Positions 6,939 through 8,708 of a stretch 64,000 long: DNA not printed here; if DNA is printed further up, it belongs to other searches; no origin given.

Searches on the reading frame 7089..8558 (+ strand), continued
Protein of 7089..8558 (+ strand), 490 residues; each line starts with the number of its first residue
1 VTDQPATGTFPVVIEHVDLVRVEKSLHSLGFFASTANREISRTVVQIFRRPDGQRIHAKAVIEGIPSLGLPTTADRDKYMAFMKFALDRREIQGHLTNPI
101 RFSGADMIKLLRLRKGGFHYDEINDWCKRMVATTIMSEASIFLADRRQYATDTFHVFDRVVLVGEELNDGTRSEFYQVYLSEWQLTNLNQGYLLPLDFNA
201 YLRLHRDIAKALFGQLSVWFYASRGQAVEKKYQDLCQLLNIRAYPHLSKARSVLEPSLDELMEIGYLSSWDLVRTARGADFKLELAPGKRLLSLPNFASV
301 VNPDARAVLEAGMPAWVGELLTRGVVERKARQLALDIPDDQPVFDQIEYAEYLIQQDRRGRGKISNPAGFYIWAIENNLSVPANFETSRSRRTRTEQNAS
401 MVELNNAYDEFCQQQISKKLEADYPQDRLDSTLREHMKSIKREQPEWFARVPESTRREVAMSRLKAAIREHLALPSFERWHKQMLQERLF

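Call 69: find_encoding_contigs(protein=P0077, flank=10000, max_places=2)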
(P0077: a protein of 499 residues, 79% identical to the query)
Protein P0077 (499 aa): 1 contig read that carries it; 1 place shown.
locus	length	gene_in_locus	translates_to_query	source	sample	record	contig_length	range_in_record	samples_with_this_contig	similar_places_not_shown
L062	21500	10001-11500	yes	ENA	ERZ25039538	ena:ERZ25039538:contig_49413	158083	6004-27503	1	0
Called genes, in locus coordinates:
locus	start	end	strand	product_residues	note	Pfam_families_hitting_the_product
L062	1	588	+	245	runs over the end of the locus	PF13489:Methyltransf_23, PF07021:MetW (weak), PF13649:Methyltransf_25, PF08241:Methyltransf_11, PF08242:Methyltransf_12 (weak)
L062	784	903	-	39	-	-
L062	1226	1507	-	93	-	-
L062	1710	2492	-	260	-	PF13489:Methyltransf_23, PF13649:Methyltransf_25 (faint), PF13847:Methyltransf_31 (faint), PF08241:Methyltransf_11, PF08242:Methyltransf_12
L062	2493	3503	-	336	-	-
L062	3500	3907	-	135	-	PF08541:ACP_syn_III_C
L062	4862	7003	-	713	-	-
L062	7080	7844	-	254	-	-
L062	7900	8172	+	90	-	-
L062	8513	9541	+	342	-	PF13439:Glyco_transf_4, PF13579:Glyco_trans_4_4, PF20706:GT4-conflict, PF00534:Glycos_transf_1, PF13692:Glyco_trans_1_4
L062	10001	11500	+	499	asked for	PF10134:RPA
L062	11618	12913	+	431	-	PF07690:MFS_1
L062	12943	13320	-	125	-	PF01850:PIN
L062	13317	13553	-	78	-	PF02604:PhdYeFM_antitox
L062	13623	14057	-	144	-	PF01850:PIN, PF13470:PIN_3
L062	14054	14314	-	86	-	PF04014:MazE_antitoxin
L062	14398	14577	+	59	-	-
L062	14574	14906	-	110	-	PF01850:PIN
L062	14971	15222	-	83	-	PF07704:PSK_trans_fac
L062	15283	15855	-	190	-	PF13580:SIS_2, PF01380:SIS (weak)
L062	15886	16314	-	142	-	PF01850:PIN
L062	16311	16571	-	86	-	-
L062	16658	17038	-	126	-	PF01850:PIN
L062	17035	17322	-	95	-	PF02604:PhdYeFM_antitox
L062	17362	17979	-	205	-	-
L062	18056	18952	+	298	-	PF01261:AP_endonuc_2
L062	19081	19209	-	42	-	-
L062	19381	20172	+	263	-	PF01261:AP_endonuc_2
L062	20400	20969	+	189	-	PF08207:EFP_N, PF01132:EFP, PF09285:Elong-fact-P_C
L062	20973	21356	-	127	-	PF02661:Fic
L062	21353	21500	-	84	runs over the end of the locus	-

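Call 70: find_encoding_contigs(protein=P0109, flank=10000, max_places=2)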
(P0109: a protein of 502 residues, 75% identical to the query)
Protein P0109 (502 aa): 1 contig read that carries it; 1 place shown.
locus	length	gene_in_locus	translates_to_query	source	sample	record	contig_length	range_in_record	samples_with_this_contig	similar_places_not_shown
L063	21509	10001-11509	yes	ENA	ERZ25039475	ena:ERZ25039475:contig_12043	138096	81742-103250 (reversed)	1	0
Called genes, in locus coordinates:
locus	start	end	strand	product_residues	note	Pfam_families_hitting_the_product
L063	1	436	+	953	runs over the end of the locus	-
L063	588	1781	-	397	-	PF20706:GT4-conflict, PF00534:Glycos_transf_1, PF13692:Glyco_trans_1_4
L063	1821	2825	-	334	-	PF01073:3Beta_HSD, PF01370:Epimerase, PF02719:Polysacc_synt_2, PF04321:RmlD_sub_bind, PF16363:GDP_Man_Dehyd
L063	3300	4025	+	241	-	PF00483:NTP_transferase, PF12804:NTP_transf_3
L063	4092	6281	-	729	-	PF21783:YNCE (faint), PF22494:choice_anch_I (faint), PF23381:Beta-prop_IFT122_1st (weak), PF23414:Beta-prop_EML_2 (faint), PF24814:WD40_Prp19 (weak), PF02239:Cytochrom_D1 (faint), PF25174:Beta-prop_THOC3, PF10282:Lactonase (weak), +1 more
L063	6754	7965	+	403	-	PF13439:Glyco_transf_4 (weak), PF13579:Glyco_trans_4_4, PF00534:Glycos_transf_1, PF13692:Glyco_trans_1_4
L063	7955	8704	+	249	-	PF05050:Methyltransf_21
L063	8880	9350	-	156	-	-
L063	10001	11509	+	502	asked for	PF10134:RPA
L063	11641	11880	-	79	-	PF08808:RES (weak)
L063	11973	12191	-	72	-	PF09722:Xre_MbcA_ParS_C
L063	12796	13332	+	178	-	-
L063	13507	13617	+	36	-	-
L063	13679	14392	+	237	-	PF02397:Bac_transf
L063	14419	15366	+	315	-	PF01370:Epimerase, PF04321:RmlD_sub_bind (weak), PF16363:GDP_Man_Dehyd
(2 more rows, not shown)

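Call 82: find_homologous_proteins(query=L032:5941-7506:+, max_evalue=1e-10)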
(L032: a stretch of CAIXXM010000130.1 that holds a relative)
Query L032:5941-7506:+ (522 aa): 362 proteins with E <= 1e-10 among 8000 candidates; the best 120 are listed.
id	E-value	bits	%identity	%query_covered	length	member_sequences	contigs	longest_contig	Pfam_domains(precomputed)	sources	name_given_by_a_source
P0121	0.0e+0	1183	100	100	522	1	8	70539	PF10134.16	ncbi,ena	-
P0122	2.1e-281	952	79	100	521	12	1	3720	PF10134.16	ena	-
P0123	1.6e-276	936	81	95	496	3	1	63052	PF10134.16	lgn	-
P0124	9.1e-226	769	64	100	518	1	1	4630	PF10134.16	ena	-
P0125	4.1e-224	763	66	95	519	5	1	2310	PF10134.16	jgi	jgi:hypothetical protein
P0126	1.2e-220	752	64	97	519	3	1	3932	PF10134.16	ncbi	-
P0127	1.1e-219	749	64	97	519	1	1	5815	PF10134.16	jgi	jgi:hypothetical protein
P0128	4.4e-217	740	63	100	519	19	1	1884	PF10134.16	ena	-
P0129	5.4e-216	736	65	95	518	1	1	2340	PF10134.16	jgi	jgi:hypothetical protein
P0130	3.5e-214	730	63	97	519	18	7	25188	PF10134.16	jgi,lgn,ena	jgi:hypothetical protein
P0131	1.6e-211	722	61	100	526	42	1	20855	PF10134.16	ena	-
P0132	3.5e-211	721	62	95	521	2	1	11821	PF10134.16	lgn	-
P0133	4.2e-195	667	64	86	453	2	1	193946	PF10134.16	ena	-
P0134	1.7e-172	593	54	96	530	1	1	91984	PF10134.16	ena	-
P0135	1.4e-171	590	53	97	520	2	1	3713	PF10134.16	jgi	jgi:hypothetical protein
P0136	2.1e-170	586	54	96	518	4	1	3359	PF10134.16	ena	-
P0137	2.3e-170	586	53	95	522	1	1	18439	PF10134.16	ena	-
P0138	2.4e-170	586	51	97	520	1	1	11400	PF10134.16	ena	-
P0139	2.6e-170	586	61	81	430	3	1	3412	PF10134.16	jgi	jgi:hypothetical protein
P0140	1.9e-168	580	52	99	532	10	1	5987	PF10134.16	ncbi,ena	-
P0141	2.1e-168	579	52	100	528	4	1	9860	PF10134.16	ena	-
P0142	2.4e-168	579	53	96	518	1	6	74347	PF10134.16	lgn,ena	-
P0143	8.7e-168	577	53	94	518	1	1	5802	PF10134.16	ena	-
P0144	4.4e-166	572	52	97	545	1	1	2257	PF10134.16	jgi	jgi:hypothetical protein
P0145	4.7e-166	572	53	95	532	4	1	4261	PF10134.16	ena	-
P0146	6.6e-166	571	51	97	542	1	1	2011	PF10134.16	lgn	-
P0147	3.8e-165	569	52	94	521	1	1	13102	PF10134.16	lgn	-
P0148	7.1e-165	568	54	93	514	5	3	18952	PF10134.16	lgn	-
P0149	2.7e-164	566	51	94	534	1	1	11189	PF10134.16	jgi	jgi:hypothetical protein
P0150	6.8e-164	565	52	96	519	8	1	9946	PF10134.16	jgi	jgi:hypothetical protein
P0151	1.3e-163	564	52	94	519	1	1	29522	PF10134.16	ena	-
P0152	2.5e-163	563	51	100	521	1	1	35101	PF10134.16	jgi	-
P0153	8.6e-163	561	48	100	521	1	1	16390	PF10134.16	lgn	-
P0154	5.5e-161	555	49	100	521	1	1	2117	PF10134.16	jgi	jgi:hypothetical protein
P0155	1.4e-160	554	52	94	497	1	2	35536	PF10134.16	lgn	-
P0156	2.0e-160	553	49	98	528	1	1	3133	PF10134.16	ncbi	-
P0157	2.5e-160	553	51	94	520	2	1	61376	PF10134.16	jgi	jgi:hypothetical protein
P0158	2.3e-159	550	51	94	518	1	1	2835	PF10134.16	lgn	-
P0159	2.4e-156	540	88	52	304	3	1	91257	PF10134.16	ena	-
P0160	8.2e-149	515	47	95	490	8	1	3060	PF10134.16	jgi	-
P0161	1.5e-144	501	48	95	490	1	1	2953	PF10134.16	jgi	jgi:Replication initiator protein A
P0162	1.8e-141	491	45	98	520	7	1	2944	PF10134.16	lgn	-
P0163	3.1e-134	467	50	81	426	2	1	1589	PF10134.16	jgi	jgi:hypothetical protein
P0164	1.8e-125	438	46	93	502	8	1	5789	PF10134.16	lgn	-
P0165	7.1e-121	423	45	89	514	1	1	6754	PF10134.16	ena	-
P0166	1.0e-120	422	46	88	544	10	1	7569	PF10134.16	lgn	-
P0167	2.4e-120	421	44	93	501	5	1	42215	PF10134.16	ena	-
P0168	6.4e-120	419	42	98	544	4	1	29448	PF10134.16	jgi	-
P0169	8.6e-120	419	45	88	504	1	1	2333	PF10134.16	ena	-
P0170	2.2e-118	414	45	90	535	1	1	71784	PF10134.16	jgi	jgi:Replication initiator protein A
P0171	3.9e-118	414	45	88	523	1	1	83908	PF10134.16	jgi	jgi:hypothetical protein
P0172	7.4e-118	413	46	88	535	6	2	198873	PF10134.16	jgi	jgi:hypothetical protein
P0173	1.7e-117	411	45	90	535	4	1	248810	PF10134.16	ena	-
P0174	1.7e-116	408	45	88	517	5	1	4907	PF10134.16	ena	-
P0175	2.9e-115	404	44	87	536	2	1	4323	PF10134.16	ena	-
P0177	1.2e-114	402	42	98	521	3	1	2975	PF10134.16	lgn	-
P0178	1.9e-113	398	42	95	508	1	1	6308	PF10134.16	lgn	-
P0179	1.5e-111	392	42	94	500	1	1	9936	PF10134.16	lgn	-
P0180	4.3e-111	390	43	98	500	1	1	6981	PF10134.16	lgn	-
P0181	1.8e-110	388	41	94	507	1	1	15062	PF10134.16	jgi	jgi:hypothetical protein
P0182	5.2e-110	387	42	87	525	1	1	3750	PF10134.16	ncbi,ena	-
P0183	5.9e-110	387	40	97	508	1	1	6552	PF10134.16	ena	-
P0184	6.9e-110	386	42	94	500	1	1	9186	PF10134.16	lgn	-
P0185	9.0e-110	386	41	99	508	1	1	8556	PF10134.16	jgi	jgi:hypothetical protein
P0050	1.5e-109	385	41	94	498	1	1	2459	PF10134.16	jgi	-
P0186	3.7e-109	384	42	94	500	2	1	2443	PF10134.16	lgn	-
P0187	2.7e-108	381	42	96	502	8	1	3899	PF10134.16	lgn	-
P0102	5.2e-108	380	41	98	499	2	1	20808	PF10134.16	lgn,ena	-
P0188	5.4e-108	380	41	94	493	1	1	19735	PF10134.16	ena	-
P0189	1.1e-107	379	41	94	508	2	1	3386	PF10134.16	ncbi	-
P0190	1.8e-107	378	41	96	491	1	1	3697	PF10134.16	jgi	jgi:hypothetical protein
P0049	3.1e-107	378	43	92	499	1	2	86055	PF10134.16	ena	-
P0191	4.1e-107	377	41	97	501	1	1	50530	PF10134.16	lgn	-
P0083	4.3e-107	377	44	84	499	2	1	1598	PF10134.16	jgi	jgi:hypothetical protein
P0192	5.8e-107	377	40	93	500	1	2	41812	PF10134.16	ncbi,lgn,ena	-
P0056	6.7e-107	377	42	93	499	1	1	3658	PF10134.16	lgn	-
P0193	6.9e-107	377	40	99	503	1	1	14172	PF10134.16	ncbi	-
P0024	7.6e-107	376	43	87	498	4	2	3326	PF10134.16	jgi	jgi:hypothetical protein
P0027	8.4e-107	376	40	99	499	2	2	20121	PF10134.16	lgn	-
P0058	1.1e-106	376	42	87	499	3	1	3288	PF10134.16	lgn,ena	-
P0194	1.2e-106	376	40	96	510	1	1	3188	PF10134.16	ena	-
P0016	1.3e-106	376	42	87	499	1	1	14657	PF10134.16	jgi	jgi:hypothetical protein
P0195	1.6e-106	375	42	93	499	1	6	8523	PF10134.16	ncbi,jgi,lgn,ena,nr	ncbi:MAG: hypothetical protein FJW39_34250 [Acidobacteria bacterium]|nr:hypothetical protein [Acidob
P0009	2.6e-106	375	44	83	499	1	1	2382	PF10134.16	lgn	-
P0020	3.3e-106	374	42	87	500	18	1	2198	PF10134.16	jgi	jgi:hypothetical protein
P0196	3.9e-106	374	41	94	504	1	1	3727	PF10134.16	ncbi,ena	-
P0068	5.2e-106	374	43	90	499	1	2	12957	PF10134.16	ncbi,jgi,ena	-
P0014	6.0e-106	373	40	94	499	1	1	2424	PF10134.16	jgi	-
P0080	7.5e-106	373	43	91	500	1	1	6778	PF10134.16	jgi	jgi:hypothetical protein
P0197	8.8e-106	373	40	96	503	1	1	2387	PF10134.16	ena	-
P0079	1.1e-105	373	42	93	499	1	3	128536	PF10134.16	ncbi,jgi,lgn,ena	jgi:hypothetical protein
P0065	1.3e-105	372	42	91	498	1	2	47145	PF10134.16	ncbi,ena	-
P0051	1.6e-105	372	41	98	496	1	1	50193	PF10134.16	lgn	-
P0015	1.7e-105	372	42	87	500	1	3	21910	PF10134.16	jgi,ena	-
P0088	2.1e-105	372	41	92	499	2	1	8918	PF10134.16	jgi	jgi:hypothetical protein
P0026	2.4e-105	371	43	87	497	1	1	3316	PF10134.16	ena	-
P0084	2.5e-105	371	42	87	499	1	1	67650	PF10134.16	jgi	jgi:hypothetical protein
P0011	2.5e-105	371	41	93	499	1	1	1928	PF10134.16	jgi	jgi:hypothetical protein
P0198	2.6e-105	371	41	88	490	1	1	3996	PF10134.16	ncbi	-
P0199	2.6e-105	371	42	87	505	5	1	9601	PF10134.16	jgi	jgi:hypothetical protein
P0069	2.7e-105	371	43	87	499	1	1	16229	PF10134.16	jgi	jgi:hypothetical protein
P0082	2.9e-105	371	41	92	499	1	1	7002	PF10134.16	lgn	-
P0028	3.1e-105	371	42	90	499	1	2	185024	PF10134.16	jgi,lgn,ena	-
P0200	3.3e-105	371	40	97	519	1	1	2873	PF10134.16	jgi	jgi:Replication initiator protein A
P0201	3.3e-105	371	41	94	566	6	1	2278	PF10134.16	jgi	jgi:hypothetical protein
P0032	3.8e-105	371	40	98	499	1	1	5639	PF10134.16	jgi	jgi:hypothetical protein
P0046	3.9e-105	371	41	91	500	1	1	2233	PF10134.16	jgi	-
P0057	4.2e-105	371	41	87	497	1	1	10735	PF10134.16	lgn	-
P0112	4.6e-105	370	41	99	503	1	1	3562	PF10134.16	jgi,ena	-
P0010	4.6e-105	370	42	92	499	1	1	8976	PF10134.16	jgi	jgi:Replication initiator protein A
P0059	5.2e-105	370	43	92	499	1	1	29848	PF10134.16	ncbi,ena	-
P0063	5.3e-105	370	42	93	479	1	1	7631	PF10134.16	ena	-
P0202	5.7e-105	370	40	97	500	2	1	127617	PF10134.16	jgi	jgi:hypothetical protein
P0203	6.2e-105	370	40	97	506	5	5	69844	PF10134.16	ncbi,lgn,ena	-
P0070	6.2e-105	370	42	98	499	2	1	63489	PF10134.16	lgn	-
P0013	7.2e-105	370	41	94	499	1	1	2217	PF10134.16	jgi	jgi:hypothetical protein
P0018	7.3e-105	370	40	94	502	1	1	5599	PF10134.16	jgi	jgi:hypothetical protein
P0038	8.1e-105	370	40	94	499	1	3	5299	PF10134.16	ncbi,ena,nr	ncbi:MAG: replication initiator protein A [Acidobacteriia bacterium]|nr:replication initiator protei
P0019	9.0e-105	370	40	95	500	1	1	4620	PF10134.16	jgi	jgi:hypothetical protein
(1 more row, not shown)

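Call 93: predict_structure(alignment_id=A5)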
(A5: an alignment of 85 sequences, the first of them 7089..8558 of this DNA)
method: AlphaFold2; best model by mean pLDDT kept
length: 490 residues; sequences in the alignment: 85
mean_pLDDT: 83.4   pTM: 0.62
mean pLDDT of the five models: 83.4, 81.9, 79.9, 78.8, 78.5
residues with pLDDT >= 90: 186; 70-90: 247; 50-70: 35; < 50: 22
segments of 3 or more residues with pLDDT < 50: 1-22
pLDDT, mean of each block of 10 residues (from residue 1): 34 31 67 76 80 76 87 90 88 90 91 84 92 85 74 89 78 85 86 76 91 87 84 90 92 96 94 88 92 71 66 87 85 85 93 88 82 91 84 78 87 91 91 93 93 90 90 89 80
secondary structure, 60 per line:
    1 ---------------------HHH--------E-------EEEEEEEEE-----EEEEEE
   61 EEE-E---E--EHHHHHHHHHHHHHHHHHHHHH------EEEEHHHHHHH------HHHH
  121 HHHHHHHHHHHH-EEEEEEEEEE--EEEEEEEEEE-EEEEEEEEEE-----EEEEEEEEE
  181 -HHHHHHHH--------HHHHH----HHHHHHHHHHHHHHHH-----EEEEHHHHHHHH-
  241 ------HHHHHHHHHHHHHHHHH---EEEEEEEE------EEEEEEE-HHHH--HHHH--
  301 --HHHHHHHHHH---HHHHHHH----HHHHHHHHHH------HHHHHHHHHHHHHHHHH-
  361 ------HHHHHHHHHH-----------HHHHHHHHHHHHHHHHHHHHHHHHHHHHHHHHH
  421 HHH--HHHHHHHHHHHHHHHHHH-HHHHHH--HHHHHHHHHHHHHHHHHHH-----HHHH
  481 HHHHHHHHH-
elements in order: E41-49 E55-63 H73-93 E100-103 H104-110 H117-132 E134-143 E146-155 E157-166 E172-180 H182-189 H198-202 H207-222 E228-231 H232-239 H247-263 E267-274 E281-287 H289-292 H295-298 H303-312 H316-322 H327-336 H343-359 H367-376 H388-423 H426-443 H445-450 H453-471 H477-489

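Call 95: fold_search(model_id=the predicted structure, library=pdb)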
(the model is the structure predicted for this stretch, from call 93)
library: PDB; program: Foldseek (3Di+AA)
matches with E <= 10: 441; with E <= 0.001: 17
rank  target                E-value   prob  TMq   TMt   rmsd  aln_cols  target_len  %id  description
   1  5tbf_A                2.7e-09  1.00  0.37  0.60   6.5       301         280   15  Crystal structure of SeMet derivatives of domain2 and domain 3 of RctB (released 2017-04-12)
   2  5tbf_B                6.2e-09  1.00  0.36  0.59   7.1       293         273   14  Crystal structure of SeMet derivatives of domain2 and domain 3 of RctB (released 2017-04-12)
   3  5ubf_A                2.0e-08  1.00  0.33  0.51   8.1       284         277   14  Crystal structure of the RctB domains 2-3, RctB-155-483 (released 2017-01-11)
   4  8ac8_A                2.5e-04  1.00  0.28  0.56   6.4       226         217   11  The nucleoprotein complex of Rep protein with DUE ssDNA (released 2023-09-27)
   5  7ur0_C                3.1e-04  1.00  0.29  0.59   8.8       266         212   10  Isoreticular, interpenetrating co-crystal of Replication Initiator Protein REPE54 and scaffold-insert duplexes (21mer  (released 2023-04-26)
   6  7sgc_C                3.1e-04  1.00  0.29  0.57   9.4       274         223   11  Replication Initiator Protein REPE54 and cognate DNA sequence with terminal five prime phosphates. (released 2021-10-13)
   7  7soz_C                3.6e-04  1.00  0.29  0.55   5.9       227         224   12  Replication Initiator Protein REPE54 and cognate DNA sequence with terminal three prime phosphates chemically crosslin (released 2021-11-10)
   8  8ac8_C                3.9e-04  1.00  0.29  0.57   6.2       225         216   11  The nucleoprotein complex of Rep protein with DUE ssDNA (released 2023-09-27)
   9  9z55_C                4.1e-04  1.00  0.30  0.58   5.3       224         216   12  Isoreticular co-crystal 1 with asymmetrical expanded duplex (31mer) containing insert sequence CATGAGTCAT (released 2026-02-18)
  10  9yzn_C                4.8e-04  1.00  0.30  0.59   5.4       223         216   12  Isoreticular co-crystal 1 with asymmetrical expanded duplex (31mer) containing insert sequence TGATGAGCAG and loaded w (released 2026-02-18)
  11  9z1d_C                4.8e-04  1.00  0.28  0.56   6.1       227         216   11  Isoreticular co-crystal 1 with asymmetrical expanded duplex (31mer) containing insert sequence GCTTGATGAG, crystal soa (released 2026-02-18)
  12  9yzg_C                5.9e-04  1.00  0.30  0.59   5.4       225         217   12  Isoreticular co-crystal 1 with asymmetrical expanded duplex (31mer) containing insert sequence ATGAGTCATA (released 2026-02-18)
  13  8aan_A                6.8e-04  1.00  0.28  0.54   6.2       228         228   11  The nucleoprotein complex of Rep protein with iteron containing dsDNA and DUE ssDNA. (released 2023-09-27)
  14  9nb0_C                6.8e-04  1.00  0.27  0.54   6.8       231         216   11  Isoreticular, Porous co-crystal of Replication Initiator Protein REPE54 and asymmetrical expanded duplex (31mer) conta (released 2026-02-18)
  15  9yzq_C                7.9e-04  1.00  0.29  0.56   5.6       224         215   12  Isoreticular co-crystal 1 with asymmetrical expanded duplex (31mer) containing insert sequence TGATGAGCAG and loaded w (released 2026-02-18)
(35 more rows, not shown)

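Call 106: search_protein_representatives(protein=window:7089-8558:+)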
Query: 490 residues. Proteins with E-value up to 0.001 (for the whole library): 1614; up to 1e-10: 790; up to 1e-30: 255. The best 150 are listed.
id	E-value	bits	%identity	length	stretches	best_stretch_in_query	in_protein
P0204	5.8e-237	803.4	74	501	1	10-490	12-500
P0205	5.4e-161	552.9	86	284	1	2-282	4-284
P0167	9.3e-124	430.1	46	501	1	14-484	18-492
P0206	9.2e-114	397.2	66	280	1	218-490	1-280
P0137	1.5e-105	370.1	44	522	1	18-483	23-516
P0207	7.3e-105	367.9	43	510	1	18-482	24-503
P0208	5.9e-97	341.8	90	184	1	9-181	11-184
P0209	6.8e-91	321.8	44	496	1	16-442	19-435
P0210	9.8e-91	321.3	41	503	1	19-469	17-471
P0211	1.2e-90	321.0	39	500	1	18-481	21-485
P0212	1.4e-88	314.2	44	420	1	16-400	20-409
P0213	3.2e-88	313.0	41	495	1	11-477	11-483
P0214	2.7e-87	309.9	40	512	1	18-480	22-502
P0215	2.9e-86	306.5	40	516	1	13-489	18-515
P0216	7.6e-85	301.9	39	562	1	17-484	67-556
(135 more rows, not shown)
